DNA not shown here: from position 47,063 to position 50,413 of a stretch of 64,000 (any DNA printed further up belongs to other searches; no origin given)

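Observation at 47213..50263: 1016-aa secreted protein with no recognisable family and a possible degenerate HKD-like motif pair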

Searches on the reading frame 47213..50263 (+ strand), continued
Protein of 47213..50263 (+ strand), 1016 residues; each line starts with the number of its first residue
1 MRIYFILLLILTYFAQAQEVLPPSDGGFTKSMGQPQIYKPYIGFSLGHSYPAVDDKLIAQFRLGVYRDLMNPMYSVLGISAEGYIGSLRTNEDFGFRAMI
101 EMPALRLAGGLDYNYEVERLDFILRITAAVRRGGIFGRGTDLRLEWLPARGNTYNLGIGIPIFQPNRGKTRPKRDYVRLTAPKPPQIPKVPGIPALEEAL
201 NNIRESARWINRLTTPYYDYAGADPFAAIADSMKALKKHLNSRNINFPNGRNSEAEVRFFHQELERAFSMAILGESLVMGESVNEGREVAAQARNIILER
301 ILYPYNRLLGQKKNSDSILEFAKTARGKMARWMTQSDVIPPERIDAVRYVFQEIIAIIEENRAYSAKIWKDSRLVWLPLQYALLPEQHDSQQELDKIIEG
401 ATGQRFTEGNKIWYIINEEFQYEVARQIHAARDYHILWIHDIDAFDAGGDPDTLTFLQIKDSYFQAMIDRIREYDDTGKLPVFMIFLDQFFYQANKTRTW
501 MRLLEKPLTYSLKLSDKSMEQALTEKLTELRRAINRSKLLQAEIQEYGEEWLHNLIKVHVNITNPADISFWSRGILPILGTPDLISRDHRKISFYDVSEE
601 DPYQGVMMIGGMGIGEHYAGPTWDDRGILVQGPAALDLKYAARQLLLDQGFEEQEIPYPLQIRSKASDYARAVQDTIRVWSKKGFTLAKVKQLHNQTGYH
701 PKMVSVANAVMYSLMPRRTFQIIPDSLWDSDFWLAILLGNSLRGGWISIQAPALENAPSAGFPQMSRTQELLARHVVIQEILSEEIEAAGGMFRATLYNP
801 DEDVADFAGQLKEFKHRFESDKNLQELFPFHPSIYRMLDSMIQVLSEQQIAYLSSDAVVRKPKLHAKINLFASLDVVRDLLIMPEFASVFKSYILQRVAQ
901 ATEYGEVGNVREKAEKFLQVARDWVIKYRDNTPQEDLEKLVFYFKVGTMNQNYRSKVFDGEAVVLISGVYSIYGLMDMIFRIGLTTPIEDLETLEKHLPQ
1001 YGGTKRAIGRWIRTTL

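Call 19: find_related_loci(query=A1, collection=genome_contigs, flank=6000)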
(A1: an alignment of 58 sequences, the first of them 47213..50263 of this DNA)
Query A1 (1016 aa) in genome_contigs; peptide patterns used: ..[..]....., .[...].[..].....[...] (x = any residue, [..] = any of these).
393 stretches matched a pattern; 372 encode a relative of the query (tblastn E <= 1e-3); the best 80 are kept; 80 distinct loci.
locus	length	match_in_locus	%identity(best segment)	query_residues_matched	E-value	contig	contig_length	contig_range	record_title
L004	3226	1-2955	58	31-1016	0e+0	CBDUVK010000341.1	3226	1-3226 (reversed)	MAG TPA_asm: uncultured bacterium isolate SRR22302364_binner23_Refined_57 genome assembly, contig: ERZ25073603.34772, wh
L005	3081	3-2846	50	70-1016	0e+0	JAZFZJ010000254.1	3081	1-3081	MAG: Nitrospirales bacterium isolate MT6bin.22 MT6bin.22_254, whole genome shotgun sequence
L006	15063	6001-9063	45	1-1016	0e+0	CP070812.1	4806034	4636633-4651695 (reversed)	MAG: Gemmatimonadota bacterium isolate bin1194 chromosome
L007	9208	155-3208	44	1-1016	0e+0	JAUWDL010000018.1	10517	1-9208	MAG: Gemmatimonadales bacterium isolate CSMAG_2163 CSMAG_2163_k141_2255322_length_10517_cov_5.9006, whole genome shotgun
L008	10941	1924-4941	44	1-1005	0e+0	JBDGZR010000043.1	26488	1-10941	MAG: Gemmatimonadota bacterium isolate M3-38_Bin_47 M3-38_Bin_47_scaffold_13206, whole genome shotgun sequence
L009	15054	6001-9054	43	1-1016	0e+0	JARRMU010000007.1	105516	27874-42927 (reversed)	MAG: Gemmatimonadales bacterium isolate Spart_106_MAG scaffold_16, whole genome shotgun sequence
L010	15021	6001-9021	42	1-1005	0e+0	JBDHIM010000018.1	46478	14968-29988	MAG: Gemmatimonadota bacterium isolate BHB10-2_Bin_296 BHB10-2_Bin_296_scaffold_9301, whole genome shotgun sequence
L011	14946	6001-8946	44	23-1005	0e+0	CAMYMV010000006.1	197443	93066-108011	MAG: uncultured Gemmatimonadales bacterium isolate ES_Gemmatimonadota_01 genome assembly, contig: scaffold_141, whole ge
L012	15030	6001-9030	43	20-1016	0e+0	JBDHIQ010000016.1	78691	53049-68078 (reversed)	MAG: Gemmatimonadota bacterium isolate BHB10-2_Bin_317 BHB10-2_Bin_317_scaffold_10461, whole genome shotgun sequence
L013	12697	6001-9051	42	3-1016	0e+0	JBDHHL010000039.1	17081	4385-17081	MAG: Gemmatimonadota bacterium isolate M8-62_Bin_193 M8-62_Bin_193_scaffold_13253, whole genome shotgun sequence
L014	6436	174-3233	43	1-1016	0e+0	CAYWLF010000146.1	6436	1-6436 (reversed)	MAG TPA_asm: uncultured Gemmatimonadota bacterium isolate binchicken_co388_106 genome assembly, contig: NODE_5649_length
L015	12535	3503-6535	42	3-1016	0e+0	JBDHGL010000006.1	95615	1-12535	MAG: Gemmatimonadota bacterium isolate M8-58_Bin_433 M8-58_Bin_433_scaffold_863, whole genome shotgun sequence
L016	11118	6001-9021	42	17-1016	0e+0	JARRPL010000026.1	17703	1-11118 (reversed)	MAG: Gemmatimonadota bacterium isolate Spart_175_MAG scaffold_1035, whole genome shotgun sequence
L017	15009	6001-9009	41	17-1016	0e+0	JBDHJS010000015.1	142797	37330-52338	MAG: Gemmatimonadota bacterium isolate BHB10-26_Bin_292 BHB10-26_Bin_292_scaffold_689, whole genome shotgun sequence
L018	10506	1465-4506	42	7-1016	0e+0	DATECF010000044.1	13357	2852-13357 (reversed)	MAG TPA_asm: Gemmatimonadales bacterium isolate SMAG_U8264 k141_3383873, whole genome shotgun sequence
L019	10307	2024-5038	43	15-1016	0e+0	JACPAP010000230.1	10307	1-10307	MAG: Gemmatimonadetes bacterium isolate NC_groundwater_234_Ag_S-0.2um_69_9 S5_GD2017_2_S2_scaffold_4875, whole genome sh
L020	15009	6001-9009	42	17-1016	0e+0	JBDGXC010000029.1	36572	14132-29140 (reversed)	MAG: Gemmatimonadota bacterium isolate M3-22_Bin_290 M3-22_Bin_290_scaffold_2202, whole genome shotgun sequence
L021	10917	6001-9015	41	15-1016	0e+0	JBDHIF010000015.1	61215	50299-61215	MAG: Gemmatimonadota bacterium isolate BHB10-2_Bin_102 BHB10-2_Bin_102_scaffold_2077, whole genome shotgun sequence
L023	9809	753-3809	40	1-1016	0e+0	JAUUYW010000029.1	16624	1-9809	MAG: Candidatus Krumholzibacteriia bacterium isolate CSMAG_177 CSMAG_177_k127_1202663_length_16624_cov_64.8995, whole ge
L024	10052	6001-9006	41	15-1016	0e+0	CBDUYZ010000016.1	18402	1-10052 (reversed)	MAG TPA_asm: uncultured bacterium isolate SRR21487743_metabat2_30 genome assembly, contig: ERZ25748485.585, whole genome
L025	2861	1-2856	43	67-1016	0e+0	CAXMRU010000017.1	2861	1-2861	MAG: Akkermansiaceae bacterium isolate 10C-St20-MC-01_bin.15.orig genome assembly, contig: k141_1572771, whole genome sh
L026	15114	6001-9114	41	17-1016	0e+0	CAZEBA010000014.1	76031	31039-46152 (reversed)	MAG TPA_asm: uncultured Gemmatimonadota bacterium isolate SRP321284_co1_122 genome assembly, contig: NODE_376_length_760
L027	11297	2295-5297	41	16-1016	0e+0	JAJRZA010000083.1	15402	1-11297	MAG: Candidatus Krumholzibacteriota bacterium isolate Dive96_bin4.121 k141_3950022, whole genome shotgun sequence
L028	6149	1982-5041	40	1-1016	0e+0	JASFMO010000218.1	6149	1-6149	MAG: Gemmatimonadales bacterium isolate D0817S02metaG_Bin_254 D0817S02metaG_FD_scaffold_3978_c1, whole genome shotgun se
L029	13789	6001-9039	42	6-1016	0e+0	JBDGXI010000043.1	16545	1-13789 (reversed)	MAG: Gemmatimonadota bacterium isolate M3-22_Bin_71 M3-22_Bin_71_scaffold_9318, whole genome shotgun sequence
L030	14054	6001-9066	41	3-1016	0e+0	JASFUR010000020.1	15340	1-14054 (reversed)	MAG: Gemmatimonadota bacterium isolate D1105M02metaG_Bin_67 D1105M02metaG_FD_scaffold_822_c1, whole genome shotgun seque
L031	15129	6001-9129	39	8-1016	0e+0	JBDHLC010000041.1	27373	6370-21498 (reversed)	MAG: Gemmatimonadota bacterium isolate BHB10-38_Bin_80 BHB10-38_Bin_80_scaffold_5951, whole genome shotgun sequence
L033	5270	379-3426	41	3-1016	0e+0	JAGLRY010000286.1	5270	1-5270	MAG: Candidatus Aminicenantes bacterium isolate RS_9_36 ROV157_9.bin.36.fa_286, whole genome shotgun sequence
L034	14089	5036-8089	40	1-1016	0e+0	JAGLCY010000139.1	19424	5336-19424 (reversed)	MAG: Candidatus Krumholzibacteriia bacterium isolate SW_4_19 ROV167.bin.19.fa_139, whole genome shotgun sequence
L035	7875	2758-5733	42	21-1016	0e+0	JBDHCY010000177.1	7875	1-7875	MAG: Gemmatimonadota bacterium isolate M8-32_Bin_138 M8-32_Bin_138_scaffold_38558, whole genome shotgun sequence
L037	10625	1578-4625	41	3-1016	0e+0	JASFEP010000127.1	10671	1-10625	MAG: Candidatus Aminicenantes bacterium isolate D0606M12metaG_Bin_51 D0606M12metaG_FD_scaffold_1673_c1, whole genome sho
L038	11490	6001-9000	41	15-1016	0e+0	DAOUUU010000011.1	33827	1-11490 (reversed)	MAG TPA_asm: Candidatus Krumholzibacteriota bacterium isolate CSMAG_831 CSMAG_831_k141_1416023_length_33827_cov_34.5650,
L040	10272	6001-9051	41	3-1016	0e+0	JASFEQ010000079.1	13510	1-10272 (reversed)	MAG: Desulfobacteraceae bacterium isolate D0606M12metaG_Bin_56 D0606M12metaG_FD_scaffold_1120_c1, whole genome shotgun s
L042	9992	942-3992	41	3-1016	0e+0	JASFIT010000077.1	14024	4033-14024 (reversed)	MAG: Desulfobacteraceae bacterium isolate D0608S20remetaG_Bin_205 D0608S20remetaG_FD_scaffold_726_c1, whole genome shotg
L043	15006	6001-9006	43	12-1016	0e+0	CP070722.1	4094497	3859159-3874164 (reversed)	MAG: Gemmatimonadota bacterium isolate bin464 chromosome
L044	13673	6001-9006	41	15-1016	0e+0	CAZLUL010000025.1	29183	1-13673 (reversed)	MAG TPA_asm: uncultured Fibrobacteraceae bacterium isolate SRP155585_co2_84 genome assembly, contig: NODE_587_length_291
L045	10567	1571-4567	42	15-1016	0e+0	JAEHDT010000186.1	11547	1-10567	MAG: Gemmatimonadetes bacterium isolate EFPC_76 k127_9920221, whole genome shotgun sequence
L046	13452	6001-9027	40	5-1016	0e+0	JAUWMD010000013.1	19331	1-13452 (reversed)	MAG: Candidatus Krumholzibacteriota bacterium isolate CSMAG_2389 CSMAG_2389_k141_248783_length_19331_cov_6.0000, whole g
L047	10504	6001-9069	39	1-1016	0e+0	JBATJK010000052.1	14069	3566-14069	MAG: Gemmatimonadota bacterium isolate MFD10222_ilm_asm_bin16 k127_2933, whole genome shotgun sequence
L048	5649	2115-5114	42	16-1016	0e+0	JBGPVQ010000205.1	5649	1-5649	MAG: Gemmatimonadota bacterium isolate OBJ1_062018_110_12 k141_442382_length_5649_cov_18.4851, whole genome shotgun sequ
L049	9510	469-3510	40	3-1016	0e+0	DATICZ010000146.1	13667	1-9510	MAG TPA_asm: Gemmatimonadales bacterium isolate SMAG_U16330 k141_1273036, whole genome shotgun sequence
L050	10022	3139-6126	41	25-1016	0e+0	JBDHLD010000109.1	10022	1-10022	MAG: Gemmatimonadota bacterium isolate BHB10-38_Bin_83 BHB10-38_Bin_83_scaffold_34939, whole genome shotgun sequence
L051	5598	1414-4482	40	1-1016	0e+0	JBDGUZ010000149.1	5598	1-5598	MAG: Gemmatimonadota bacterium isolate M3-10_Bin_153 M3-10_Bin_153_scaffold_62387, whole genome shotgun sequence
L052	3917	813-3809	40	16-1016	0e+0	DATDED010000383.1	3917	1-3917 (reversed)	MAG TPA_asm: Gemmatimonadales bacterium isolate SMAG_U191 k141_662688, whole genome shotgun sequence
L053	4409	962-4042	42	1-1016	0e+0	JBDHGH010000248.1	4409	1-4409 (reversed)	MAG: Gemmatimonadota bacterium isolate M8-58_Bin_422 M8-58_Bin_422_scaffold_144243, whole genome shotgun sequence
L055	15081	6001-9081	40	1-1016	0e+0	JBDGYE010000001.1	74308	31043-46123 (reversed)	MAG: Gemmatimonadota bacterium isolate M3-30_Bin_363 M3-30_Bin_363_scaffold_282, whole genome shotgun sequence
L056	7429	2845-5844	40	23-1016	0e+0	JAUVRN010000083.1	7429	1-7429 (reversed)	MAG: Candidatus Zixiibacteriota bacterium isolate CSMAG_715 CSMAG_715_k127_8107796_length_7429_cov_7.0000, whole genome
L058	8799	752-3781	39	2-1016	0e+0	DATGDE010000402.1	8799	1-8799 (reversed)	MAG TPA_asm: Gemmatimonadales bacterium isolate SMAG_U9666 k141_549995, whole genome shotgun sequence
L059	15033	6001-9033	38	15-1016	0e+0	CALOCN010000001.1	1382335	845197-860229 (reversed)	MAG: Candidatus Eiseniibacteriota bacterium isolate LOGT_bin.0075 genome assembly, contig: contig_1932, whole genome sho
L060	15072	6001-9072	41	1-1016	0e+0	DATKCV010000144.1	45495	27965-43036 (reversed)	MAG TPA_asm: Gemmatimonadaceae bacterium isolate SMAG_U14455 k141_3130146, whole genome shotgun sequence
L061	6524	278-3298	39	15-1016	0e+0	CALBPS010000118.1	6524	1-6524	MAG TPA_asm: uncultured Gemmatimonadetes bacterium isolate DRR093004_bin.87_CONCOCT_v1.1_MAG genome assembly, contig: ER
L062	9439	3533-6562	39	6-1016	0e+0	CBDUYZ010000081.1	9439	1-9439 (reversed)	MAG TPA_asm: uncultured bacterium isolate SRR21487743_metabat2_30 genome assembly, contig: ERZ25748485.2273, whole genom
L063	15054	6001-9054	39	7-1016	0e+0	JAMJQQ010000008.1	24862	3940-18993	MAG: Candidatus Carthagonibacter metallireducens isolate Bin_S162_005 Contig_S162_84863, whole genome shotgun sequence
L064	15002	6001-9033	39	15-1016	0e+0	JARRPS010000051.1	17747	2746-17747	MAG: Gemmatimonadota bacterium isolate Spart_182_MAG scaffold_3340, whole genome shotgun sequence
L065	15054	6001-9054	40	14-1016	0e+0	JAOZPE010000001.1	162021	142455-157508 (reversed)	MAG: Candidatus Krumholzibacteriia bacterium isolate GMC4.metabat2.160 GMC4_13_length_162021_cov_10.914562, whole genome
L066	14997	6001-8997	40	15-1016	0e+0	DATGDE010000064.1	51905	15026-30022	MAG TPA_asm: Gemmatimonadales bacterium isolate SMAG_U9666 k141_191721, whole genome shotgun sequence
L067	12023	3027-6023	40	17-1016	0e+0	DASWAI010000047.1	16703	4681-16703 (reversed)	MAG TPA_asm: Gemmatimonadales bacterium isolate SMAG_U2651 k141_994675, whole genome shotgun sequence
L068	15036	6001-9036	40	8-1016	0e+0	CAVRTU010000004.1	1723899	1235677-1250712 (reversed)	MAG: uncultured Gemmatimonadales bacterium isolate MFD02809.bin.4.106 genome assembly, contig: contig_76819, whole genom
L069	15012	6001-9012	45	15-1016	0e+0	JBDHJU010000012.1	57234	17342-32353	MAG: Gemmatimonadota bacterium isolate BHB10-26_Bin_323 BHB10-26_Bin_323_scaffold_1259, whole genome shotgun sequence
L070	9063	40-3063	40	6-1016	0e+0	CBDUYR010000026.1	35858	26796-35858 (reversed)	MAG TPA_asm: uncultured bacterium isolate SRR21487739_maxbin2_12 genome assembly, contig: ERZ25074848.38, whole genome s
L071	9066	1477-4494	39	6-1016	0e+0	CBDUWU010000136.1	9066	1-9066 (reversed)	MAG TPA_asm: uncultured bacterium isolate SRR22302368_binner13_Refined_37 genome assembly, contig: ERZ25747235.3522, who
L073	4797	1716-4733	39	15-1016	0e+0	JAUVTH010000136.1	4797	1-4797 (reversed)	MAG: Gemmatimonadota bacterium isolate CSMAG_761 CSMAG_761_k141_2026486_length_4797_cov_5.0226, whole genome shotgun seq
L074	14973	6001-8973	39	23-1016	0e+0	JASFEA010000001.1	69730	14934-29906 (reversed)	MAG: bacterium isolate D0606M02metaG_Bin_283 D0606M02metaG_FD_scaffold_4_c1, whole genome shotgun sequence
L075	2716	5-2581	43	160-1016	0e+0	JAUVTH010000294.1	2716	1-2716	MAG: Gemmatimonadota bacterium isolate CSMAG_761 CSMAG_761_k141_1511566_length_2716_cov_5.0295, whole genome shotgun seq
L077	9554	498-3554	39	6-1016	0e+0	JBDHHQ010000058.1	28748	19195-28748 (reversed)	MAG: Gemmatimonadota bacterium isolate M8-62_Bin_229 M8-62_Bin_229_scaffold_4932, whole genome shotgun sequence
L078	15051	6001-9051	37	5-1016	0e+0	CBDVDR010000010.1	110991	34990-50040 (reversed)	MAG TPA_asm: uncultured bacterium isolate SRR21487745_metabat2_10 genome assembly, contig: ERZ25073593.15, whole genome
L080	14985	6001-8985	40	15-1016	0e+0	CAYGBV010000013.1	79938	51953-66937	MAG TPA_asm: uncultured Gemmatimonadaceae bacterium isolate ERP108616_co1_411 genome assembly, contig: k119_1930963, who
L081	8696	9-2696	42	131-1016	0e+0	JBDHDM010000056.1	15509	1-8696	MAG: Gemmatimonadota bacterium isolate M8-32_Bin_247 M8-32_Bin_247_scaffold_11777, whole genome shotgun sequence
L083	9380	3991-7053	39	3-1016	0e+0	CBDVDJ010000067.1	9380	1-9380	MAG TPA_asm: uncultured bacterium isolate SRR21487738_concoct_129 genome assembly, contig: ERZ25083882.2537, whole genom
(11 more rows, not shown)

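Call 24: predict_structure(alignment_id=A1)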
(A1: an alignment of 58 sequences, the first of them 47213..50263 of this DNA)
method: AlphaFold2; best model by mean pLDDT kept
length: 1016 residues; sequences in the alignment: 58
mean_pLDDT: 91.0   pTM: 0.91
mean pLDDT of the five models: 91.0, 90.8, 88.9, 88.2, 88.0
residues with pLDDT >= 90: 727; 70-90: 249; 50-70: 39; < 50: 1
segments of 3 or more residues with pLDDT < 50: none
pLDDT, mean of each block of 10 residues (from residue 1): 78 67 90 93 88 72 94 88 87 92 91 90 90 87 91 90 89 90 87 88 97 94 90 95 91 95 97 92 96 98 97 94 96 91 93 98 95 96 96 97 96 90 94 95 88 94 97 95 96 93 96 92 96 97 95 97 90 64 82 96 95 86 91 95 94 93 95 94 88 93 97 95 92 96 95 91 89 95 95 94 89 94 89 94 87 72 92 93 94 87 62 86 89 88 95 90 93 89 93 94 84 71
secondary structure, 60 per line:
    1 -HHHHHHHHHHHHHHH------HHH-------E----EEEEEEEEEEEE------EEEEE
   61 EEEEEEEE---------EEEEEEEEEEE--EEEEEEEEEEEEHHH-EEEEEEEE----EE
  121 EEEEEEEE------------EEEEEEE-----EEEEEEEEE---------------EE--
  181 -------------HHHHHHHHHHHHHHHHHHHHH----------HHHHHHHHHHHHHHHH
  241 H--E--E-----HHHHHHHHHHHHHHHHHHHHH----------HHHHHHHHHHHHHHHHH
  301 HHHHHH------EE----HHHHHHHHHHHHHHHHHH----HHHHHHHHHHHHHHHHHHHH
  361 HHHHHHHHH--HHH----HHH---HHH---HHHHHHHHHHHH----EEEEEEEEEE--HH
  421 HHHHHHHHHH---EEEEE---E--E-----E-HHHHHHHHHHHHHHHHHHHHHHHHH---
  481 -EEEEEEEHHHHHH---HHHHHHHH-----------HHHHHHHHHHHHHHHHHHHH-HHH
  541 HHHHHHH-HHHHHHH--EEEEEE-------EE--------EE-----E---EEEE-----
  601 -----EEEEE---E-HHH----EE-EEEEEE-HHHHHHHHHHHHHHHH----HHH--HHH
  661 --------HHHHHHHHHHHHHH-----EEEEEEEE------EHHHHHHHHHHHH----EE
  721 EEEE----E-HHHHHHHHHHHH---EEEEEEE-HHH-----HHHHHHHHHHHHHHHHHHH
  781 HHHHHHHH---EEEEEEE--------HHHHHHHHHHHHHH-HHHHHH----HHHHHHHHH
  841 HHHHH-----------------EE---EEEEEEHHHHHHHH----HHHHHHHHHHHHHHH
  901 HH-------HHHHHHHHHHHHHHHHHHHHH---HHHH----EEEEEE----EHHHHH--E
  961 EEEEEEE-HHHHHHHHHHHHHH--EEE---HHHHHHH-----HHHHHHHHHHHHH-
elements in order (helices of 4 or more, strands of 3 or more residues): H2-16 E38-49 E56-68 E78-88 E91-102 E107-114 E119-128 E141-147 E153-161 H194-214 H225-241 H253-273 H284-306 H319-336 H341-369 H391-402 E407-416 H419-430 E434-438 H453-477 E482-488 H489-494 H498-505 H517-536 H538-547 H549-555 E558-563 E592-595 E606-610 E626-631 H633-648 H669-682 E688-695 H703-714 E719-724 H731-742 E746-752 H762-788 E792-798 H807-820 H822-827 H832-845 E868-873 H874-881 H886-902 H910-930 H934-937 E942-947 H953-957 E960-967 H969-982 E985-987 H991-997 H1003-1015
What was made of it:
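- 47696..47791 (+): Conserved post-barrel linker, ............, then a Pro-rich stretch (aa 162-193). No regular secondary structure in the model (call 24).
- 47792..48418 (+): All-helical domain (aa 194-402) with no detected structural or sequence relative. Helices 194-214, 225-241, 253-273, 284-306, 319-336, 341-369 and 391-402, with pLDDT above 90 (call 24).
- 49832..50035 (+): Helical insertion (aa 874-941) that splits the second HKD motif. Helices 874-881, 886-902, 910-930 and 934-937 (call 24).
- Checked: Beta-rich N-terminus: eight strands between residues 38 and 161 in the AF2 model (call 24).
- The AF2 model has pLDDT 91 and pTM 0.91 (call 24). An integral membrane barrel held rigidly against the enzyme (pTM 0.91, call 24) fits a membrane-embedded substrate better.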
